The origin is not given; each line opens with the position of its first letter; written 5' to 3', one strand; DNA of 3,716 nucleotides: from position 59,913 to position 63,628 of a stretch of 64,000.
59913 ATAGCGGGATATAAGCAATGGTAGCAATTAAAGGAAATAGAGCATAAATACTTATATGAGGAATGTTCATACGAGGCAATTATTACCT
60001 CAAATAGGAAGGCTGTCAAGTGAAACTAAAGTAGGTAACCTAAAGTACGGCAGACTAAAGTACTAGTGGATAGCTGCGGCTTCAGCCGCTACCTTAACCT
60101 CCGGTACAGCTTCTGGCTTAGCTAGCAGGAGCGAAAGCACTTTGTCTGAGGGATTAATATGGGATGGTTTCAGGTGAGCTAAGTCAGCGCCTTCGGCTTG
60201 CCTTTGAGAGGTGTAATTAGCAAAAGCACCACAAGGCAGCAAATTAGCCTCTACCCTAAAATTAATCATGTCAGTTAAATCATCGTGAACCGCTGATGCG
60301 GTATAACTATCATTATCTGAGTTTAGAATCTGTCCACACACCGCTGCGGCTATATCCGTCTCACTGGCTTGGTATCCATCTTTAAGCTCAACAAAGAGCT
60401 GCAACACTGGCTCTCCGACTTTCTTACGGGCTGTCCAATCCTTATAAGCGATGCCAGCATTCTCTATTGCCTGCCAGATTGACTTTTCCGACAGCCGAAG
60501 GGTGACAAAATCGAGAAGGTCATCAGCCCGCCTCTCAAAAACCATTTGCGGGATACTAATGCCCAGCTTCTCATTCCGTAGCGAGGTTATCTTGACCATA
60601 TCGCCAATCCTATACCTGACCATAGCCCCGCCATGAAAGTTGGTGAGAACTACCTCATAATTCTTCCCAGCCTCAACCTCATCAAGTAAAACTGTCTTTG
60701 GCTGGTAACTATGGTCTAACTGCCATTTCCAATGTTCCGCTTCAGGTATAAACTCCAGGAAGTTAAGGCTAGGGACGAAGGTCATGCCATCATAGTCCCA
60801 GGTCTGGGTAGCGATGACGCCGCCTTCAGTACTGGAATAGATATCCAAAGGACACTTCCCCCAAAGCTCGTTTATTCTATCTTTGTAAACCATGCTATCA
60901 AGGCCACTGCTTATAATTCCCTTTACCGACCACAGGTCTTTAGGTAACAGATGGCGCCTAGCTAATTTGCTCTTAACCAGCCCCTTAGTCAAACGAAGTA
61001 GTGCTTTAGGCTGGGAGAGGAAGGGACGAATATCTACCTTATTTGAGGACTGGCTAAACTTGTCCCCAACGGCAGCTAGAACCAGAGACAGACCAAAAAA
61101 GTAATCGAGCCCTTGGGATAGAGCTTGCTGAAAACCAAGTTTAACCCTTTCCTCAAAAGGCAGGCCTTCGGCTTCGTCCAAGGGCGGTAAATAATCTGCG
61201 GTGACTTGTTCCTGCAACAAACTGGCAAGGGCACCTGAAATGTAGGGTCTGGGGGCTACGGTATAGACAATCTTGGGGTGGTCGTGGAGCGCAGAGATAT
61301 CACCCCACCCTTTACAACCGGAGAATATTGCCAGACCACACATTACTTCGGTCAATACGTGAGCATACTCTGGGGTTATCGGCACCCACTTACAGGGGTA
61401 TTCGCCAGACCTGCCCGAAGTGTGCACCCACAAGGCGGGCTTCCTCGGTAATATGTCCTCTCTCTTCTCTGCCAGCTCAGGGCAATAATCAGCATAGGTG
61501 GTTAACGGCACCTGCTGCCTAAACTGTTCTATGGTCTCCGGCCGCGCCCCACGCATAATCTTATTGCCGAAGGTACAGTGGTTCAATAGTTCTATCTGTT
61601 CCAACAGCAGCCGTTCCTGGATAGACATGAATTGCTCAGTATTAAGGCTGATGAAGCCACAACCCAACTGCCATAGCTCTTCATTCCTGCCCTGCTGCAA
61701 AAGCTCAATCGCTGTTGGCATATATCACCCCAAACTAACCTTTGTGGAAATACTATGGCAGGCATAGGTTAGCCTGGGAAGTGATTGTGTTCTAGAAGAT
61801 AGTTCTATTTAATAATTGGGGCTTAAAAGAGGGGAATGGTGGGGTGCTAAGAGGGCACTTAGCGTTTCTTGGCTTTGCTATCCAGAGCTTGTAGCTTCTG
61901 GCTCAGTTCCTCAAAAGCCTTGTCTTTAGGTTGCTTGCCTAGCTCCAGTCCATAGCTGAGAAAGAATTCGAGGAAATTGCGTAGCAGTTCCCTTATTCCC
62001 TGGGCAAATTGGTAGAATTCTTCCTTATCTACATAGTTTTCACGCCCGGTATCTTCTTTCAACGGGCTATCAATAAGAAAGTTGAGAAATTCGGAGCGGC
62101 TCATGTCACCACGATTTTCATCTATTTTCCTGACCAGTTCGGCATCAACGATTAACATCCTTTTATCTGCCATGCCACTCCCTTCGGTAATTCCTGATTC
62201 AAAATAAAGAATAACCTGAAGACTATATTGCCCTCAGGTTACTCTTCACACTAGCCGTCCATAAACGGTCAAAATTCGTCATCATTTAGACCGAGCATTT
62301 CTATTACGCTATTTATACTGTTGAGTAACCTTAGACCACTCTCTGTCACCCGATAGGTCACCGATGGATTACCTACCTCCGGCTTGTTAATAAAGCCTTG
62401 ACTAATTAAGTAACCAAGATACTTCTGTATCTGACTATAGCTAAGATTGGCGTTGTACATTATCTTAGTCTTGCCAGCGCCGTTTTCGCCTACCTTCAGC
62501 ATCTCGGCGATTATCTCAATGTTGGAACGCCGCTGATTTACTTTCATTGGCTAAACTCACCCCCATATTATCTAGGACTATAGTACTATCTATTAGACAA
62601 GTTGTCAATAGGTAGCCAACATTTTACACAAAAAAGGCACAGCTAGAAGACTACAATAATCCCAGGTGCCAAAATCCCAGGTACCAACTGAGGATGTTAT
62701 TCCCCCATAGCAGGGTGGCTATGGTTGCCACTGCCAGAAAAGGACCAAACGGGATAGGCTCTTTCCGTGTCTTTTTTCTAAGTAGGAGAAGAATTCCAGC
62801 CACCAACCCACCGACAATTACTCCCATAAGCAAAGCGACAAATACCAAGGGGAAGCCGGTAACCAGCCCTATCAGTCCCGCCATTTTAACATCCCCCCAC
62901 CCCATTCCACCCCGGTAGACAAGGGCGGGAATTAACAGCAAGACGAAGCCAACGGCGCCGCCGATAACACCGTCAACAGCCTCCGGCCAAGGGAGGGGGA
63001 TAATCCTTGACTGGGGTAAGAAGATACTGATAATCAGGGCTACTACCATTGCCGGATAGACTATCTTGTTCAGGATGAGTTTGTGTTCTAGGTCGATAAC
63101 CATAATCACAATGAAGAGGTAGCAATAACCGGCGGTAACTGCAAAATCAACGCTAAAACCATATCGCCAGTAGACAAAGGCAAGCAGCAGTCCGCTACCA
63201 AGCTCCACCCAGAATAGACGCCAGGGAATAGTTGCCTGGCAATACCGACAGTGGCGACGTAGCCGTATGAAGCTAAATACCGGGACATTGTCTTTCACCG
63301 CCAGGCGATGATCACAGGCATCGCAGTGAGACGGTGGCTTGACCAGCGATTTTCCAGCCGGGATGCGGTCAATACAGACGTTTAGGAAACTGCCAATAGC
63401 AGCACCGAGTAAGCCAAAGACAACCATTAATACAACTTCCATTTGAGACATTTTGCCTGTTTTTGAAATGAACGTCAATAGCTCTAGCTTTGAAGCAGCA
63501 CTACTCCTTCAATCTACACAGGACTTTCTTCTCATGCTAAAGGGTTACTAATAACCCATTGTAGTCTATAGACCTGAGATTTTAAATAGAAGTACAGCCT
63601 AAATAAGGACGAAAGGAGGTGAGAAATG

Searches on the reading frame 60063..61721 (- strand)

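Call 7: search_protein_families(library=pfam, proteins=[window:60063-61721:-], max_evalue=0.001)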
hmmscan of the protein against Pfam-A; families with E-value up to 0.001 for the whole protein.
window:60063-61721:- (552 aa): 2 families
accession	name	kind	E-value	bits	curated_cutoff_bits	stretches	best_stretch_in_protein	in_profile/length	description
PF23571.1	GH3_M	-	8.7e-15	55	23.6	1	314-396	2-73/75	GH3 family central domain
PF03321.19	GH3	-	1.5e-09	38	23.6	1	25-125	6-108/304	GH3 family N-terminal domain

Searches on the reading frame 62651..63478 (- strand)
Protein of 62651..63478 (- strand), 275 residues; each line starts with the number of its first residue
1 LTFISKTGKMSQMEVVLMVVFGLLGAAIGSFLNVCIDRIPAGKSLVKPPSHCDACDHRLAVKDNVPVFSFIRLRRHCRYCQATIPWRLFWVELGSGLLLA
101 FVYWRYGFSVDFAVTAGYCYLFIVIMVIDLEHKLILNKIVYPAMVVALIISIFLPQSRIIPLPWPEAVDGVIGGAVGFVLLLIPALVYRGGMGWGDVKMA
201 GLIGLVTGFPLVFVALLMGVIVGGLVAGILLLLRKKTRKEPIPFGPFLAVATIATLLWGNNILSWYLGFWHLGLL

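Call 7: search_protein_families(library=pfam, proteins=[window:62651-63478:-], max_evalue=0.001)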
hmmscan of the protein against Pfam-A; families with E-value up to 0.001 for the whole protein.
window:62651-63478:- (275 aa): 2 families
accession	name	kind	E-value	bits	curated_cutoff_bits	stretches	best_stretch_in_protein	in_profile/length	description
PF06750.18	A24_N_bact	-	1.9e-31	108.4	23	1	23-106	1-84/84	Bacterial Peptidase A24 N-terminal domain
PF01478.23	Peptidase_A24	-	3.3e-16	60.1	26.5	1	118-227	3-103/104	Type IV leader peptidase family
